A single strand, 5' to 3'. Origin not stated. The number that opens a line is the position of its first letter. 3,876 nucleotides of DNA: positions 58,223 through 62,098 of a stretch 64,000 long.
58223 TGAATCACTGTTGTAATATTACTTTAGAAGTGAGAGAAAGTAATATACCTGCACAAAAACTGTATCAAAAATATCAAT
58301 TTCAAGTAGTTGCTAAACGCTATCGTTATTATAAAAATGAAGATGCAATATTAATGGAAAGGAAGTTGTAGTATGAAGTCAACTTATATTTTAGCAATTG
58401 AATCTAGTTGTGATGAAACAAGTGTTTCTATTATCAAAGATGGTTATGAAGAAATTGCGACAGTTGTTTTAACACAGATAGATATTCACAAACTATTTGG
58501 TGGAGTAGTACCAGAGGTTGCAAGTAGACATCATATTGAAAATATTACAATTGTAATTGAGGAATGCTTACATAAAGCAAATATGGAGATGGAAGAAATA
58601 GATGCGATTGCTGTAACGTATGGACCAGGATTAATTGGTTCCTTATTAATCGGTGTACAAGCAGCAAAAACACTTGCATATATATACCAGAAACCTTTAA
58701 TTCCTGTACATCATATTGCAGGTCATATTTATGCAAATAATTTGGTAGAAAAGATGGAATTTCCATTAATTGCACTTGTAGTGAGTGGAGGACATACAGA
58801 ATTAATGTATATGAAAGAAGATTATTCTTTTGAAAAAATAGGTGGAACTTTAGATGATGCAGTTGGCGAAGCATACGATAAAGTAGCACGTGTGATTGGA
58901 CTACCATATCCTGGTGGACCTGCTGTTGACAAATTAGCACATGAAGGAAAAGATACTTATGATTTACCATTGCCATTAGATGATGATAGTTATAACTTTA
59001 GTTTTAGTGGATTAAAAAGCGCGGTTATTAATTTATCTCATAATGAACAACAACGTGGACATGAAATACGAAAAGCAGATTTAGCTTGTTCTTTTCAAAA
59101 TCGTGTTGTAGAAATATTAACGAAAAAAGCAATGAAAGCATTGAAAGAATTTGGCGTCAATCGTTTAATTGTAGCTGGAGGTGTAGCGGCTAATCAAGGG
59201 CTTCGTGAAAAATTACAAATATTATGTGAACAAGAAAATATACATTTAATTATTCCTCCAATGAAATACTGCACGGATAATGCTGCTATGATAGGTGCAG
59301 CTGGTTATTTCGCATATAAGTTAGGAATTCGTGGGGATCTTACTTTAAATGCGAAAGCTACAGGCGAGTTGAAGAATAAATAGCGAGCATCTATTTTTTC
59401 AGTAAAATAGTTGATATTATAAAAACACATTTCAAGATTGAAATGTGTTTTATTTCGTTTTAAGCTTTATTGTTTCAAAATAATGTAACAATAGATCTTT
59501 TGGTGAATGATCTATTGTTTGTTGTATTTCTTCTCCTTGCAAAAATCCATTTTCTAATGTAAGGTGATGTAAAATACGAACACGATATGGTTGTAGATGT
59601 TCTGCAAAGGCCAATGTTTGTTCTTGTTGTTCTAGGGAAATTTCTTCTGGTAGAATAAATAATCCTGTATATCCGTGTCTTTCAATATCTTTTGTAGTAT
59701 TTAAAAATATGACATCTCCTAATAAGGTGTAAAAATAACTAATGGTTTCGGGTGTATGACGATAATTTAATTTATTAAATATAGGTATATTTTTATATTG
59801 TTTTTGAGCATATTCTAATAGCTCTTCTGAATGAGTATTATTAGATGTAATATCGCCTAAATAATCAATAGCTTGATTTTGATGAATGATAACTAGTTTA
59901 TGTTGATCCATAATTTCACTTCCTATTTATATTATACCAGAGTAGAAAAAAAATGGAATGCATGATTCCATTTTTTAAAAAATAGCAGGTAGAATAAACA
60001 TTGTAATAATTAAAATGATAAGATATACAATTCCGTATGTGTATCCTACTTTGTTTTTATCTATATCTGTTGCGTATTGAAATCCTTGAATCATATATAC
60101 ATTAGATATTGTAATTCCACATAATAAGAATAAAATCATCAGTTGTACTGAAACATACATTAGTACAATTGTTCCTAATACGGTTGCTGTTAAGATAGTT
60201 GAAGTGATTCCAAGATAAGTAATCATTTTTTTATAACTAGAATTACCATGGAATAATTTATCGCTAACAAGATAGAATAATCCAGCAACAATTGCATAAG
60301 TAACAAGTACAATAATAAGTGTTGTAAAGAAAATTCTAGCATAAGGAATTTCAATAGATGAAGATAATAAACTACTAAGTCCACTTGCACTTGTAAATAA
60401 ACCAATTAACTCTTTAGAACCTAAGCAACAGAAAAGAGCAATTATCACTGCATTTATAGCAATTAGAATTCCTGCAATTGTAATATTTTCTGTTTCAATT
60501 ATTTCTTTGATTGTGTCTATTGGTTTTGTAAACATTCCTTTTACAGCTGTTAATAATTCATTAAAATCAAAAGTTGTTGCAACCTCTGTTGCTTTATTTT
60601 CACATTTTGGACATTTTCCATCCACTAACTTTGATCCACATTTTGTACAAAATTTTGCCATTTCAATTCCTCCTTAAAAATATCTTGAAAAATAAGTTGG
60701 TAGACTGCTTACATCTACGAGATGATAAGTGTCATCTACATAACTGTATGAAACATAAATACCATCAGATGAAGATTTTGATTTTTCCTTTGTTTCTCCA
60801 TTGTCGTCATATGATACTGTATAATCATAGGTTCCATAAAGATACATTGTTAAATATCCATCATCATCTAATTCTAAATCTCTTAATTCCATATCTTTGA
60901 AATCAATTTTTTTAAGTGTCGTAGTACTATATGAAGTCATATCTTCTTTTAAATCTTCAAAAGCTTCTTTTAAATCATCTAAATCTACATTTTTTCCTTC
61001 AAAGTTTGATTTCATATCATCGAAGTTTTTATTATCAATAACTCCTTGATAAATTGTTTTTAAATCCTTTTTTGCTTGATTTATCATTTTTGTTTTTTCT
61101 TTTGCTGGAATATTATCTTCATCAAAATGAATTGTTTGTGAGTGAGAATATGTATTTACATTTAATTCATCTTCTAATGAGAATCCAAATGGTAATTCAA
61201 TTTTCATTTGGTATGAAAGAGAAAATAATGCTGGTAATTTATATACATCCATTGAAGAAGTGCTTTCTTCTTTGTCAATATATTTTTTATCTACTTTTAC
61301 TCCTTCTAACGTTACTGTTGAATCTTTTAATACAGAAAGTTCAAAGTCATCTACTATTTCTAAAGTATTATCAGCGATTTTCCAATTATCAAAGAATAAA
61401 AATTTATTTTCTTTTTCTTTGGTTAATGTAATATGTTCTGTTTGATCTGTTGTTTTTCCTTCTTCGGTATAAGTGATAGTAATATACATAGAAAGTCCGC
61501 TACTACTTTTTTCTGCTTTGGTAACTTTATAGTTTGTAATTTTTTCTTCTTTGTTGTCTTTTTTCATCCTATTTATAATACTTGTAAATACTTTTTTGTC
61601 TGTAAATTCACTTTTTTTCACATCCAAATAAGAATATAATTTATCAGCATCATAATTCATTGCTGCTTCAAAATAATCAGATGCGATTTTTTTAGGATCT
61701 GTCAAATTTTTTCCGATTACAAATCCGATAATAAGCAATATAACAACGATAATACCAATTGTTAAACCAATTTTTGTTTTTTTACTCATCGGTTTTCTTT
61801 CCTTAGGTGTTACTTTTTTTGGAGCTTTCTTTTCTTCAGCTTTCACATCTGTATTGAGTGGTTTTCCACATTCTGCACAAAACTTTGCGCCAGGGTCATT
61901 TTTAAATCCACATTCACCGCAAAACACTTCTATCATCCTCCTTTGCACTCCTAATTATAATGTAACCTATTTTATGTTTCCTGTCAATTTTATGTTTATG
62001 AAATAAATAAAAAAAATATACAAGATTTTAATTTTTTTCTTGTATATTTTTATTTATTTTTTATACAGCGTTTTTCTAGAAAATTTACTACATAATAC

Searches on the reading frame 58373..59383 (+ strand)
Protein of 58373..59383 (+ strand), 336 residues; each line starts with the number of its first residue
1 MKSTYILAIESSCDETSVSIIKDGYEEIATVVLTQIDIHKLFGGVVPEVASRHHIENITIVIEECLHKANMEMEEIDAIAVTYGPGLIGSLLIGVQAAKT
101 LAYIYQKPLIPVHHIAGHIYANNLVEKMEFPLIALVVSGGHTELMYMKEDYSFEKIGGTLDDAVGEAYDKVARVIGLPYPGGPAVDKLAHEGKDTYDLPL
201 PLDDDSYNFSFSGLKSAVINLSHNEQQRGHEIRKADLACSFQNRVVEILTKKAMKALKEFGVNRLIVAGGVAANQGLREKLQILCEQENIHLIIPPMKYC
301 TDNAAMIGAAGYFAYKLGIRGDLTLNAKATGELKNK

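Call 91: search_protein_families(library=pfam, proteins=[window:58373-59383:+], max_evalue=0.001)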
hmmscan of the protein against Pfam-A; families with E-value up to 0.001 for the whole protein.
window:58373-59383:+ (336 aa): 3 families
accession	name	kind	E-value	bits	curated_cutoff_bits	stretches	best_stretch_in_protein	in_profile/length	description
PF00814.31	TsaD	-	9.4e-102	340.7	24.8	1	28-308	3-263/264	tRNA N6-adenosine threonylcarbamoyltransferase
PF22521.2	HypF_C_2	-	4.4e-08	33.6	27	1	185-302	123-234/241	Carbamoyltransferase, Kae1-like Domain, second subdomain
PF02543.21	Carbam_trans_N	-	0.0001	22.3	24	1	223-310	265-345/346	Carbamoyltransferase N-terminus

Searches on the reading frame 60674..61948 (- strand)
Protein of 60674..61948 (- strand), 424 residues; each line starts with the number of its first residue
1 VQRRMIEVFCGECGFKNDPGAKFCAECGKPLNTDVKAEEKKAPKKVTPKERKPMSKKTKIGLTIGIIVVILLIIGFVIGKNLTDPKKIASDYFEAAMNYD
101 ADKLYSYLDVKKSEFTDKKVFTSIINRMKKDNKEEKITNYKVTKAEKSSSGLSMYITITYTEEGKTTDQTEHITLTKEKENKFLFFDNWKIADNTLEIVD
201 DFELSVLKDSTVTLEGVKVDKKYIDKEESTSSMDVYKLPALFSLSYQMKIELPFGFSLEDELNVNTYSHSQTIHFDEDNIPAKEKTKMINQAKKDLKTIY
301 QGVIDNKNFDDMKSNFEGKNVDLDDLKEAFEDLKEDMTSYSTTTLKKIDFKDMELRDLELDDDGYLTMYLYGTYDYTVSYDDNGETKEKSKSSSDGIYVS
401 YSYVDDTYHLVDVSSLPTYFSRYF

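Call 91: search_protein_families(library=pfam, proteins=[window:60674-61948:-], max_evalue=0.001)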
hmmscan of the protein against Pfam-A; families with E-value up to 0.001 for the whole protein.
window:60674-61948:- (424 aa): 3 families
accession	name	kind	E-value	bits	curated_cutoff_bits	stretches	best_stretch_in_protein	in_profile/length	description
PF13240.11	Zn_Ribbon_1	-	1.1e-05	25.5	25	1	9-31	1-23/23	zinc-ribbon domain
PF12773.13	DZR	-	3.8e-05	24.2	27.3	1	10-32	1-23/45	Double zinc ribbon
PF24463.1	DUF7577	-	0.00047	20.1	28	1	8-31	3-26/27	Domain of unknown function (DUF7577)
